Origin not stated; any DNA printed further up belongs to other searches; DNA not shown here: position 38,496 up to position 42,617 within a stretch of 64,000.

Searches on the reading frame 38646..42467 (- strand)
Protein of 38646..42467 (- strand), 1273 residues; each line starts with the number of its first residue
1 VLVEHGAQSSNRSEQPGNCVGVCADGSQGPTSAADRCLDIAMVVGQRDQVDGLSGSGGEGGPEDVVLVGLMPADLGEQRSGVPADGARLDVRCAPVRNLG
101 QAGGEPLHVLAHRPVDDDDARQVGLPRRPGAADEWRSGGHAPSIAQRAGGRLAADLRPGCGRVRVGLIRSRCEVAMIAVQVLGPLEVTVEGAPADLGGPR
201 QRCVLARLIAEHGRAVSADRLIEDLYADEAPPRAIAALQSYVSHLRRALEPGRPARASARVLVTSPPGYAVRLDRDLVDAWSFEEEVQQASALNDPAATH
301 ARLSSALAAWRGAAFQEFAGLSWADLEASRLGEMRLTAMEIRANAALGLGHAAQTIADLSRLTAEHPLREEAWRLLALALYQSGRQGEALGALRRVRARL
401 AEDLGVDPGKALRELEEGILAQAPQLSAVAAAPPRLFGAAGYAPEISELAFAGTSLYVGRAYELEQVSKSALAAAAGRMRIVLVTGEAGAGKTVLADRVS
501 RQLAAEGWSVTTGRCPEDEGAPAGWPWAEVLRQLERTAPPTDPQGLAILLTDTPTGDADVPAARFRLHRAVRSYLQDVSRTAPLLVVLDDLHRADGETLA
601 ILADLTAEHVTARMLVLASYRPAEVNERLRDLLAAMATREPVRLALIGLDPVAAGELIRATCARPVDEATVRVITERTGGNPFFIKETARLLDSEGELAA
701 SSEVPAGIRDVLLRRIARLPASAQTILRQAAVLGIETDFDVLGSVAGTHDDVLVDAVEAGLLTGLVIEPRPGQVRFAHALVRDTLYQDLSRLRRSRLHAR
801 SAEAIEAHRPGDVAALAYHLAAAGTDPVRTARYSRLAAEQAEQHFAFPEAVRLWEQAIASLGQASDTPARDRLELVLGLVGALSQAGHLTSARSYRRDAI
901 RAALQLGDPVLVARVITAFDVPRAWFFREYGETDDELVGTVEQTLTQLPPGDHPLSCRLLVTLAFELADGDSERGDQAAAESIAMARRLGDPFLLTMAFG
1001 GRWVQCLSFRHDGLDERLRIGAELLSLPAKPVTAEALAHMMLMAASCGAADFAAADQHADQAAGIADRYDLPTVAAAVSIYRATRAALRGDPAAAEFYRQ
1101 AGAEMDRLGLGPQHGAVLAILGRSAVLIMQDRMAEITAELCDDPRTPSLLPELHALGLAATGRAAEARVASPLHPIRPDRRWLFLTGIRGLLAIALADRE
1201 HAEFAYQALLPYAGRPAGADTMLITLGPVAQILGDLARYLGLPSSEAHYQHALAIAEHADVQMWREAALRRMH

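Call 82: search_protein_families(library=pfam, proteins=[window:38646-42467:-], max_evalue=0.00001)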
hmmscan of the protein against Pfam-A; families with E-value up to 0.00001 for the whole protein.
window:38646-42467:- (1273 aa): 4 families
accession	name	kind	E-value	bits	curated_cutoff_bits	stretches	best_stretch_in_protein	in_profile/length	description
PF03704.23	BTAD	-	1e-37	130.2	22.1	1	278-420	1-146/146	Bacterial transcriptional activator domain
PF13191.12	AAA_16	-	5.6e-23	82.7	32.6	1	458-614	3-164/167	AAA ATPase domain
PF13401.12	AAA_22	-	2.7e-08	34.6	27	1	480-608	6-113/130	AAA domain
PF00486.34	Trans_reg_C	-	4.5e-06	27.1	26.2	0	199-269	8-75/77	Transcriptional regulatory protein, C terminal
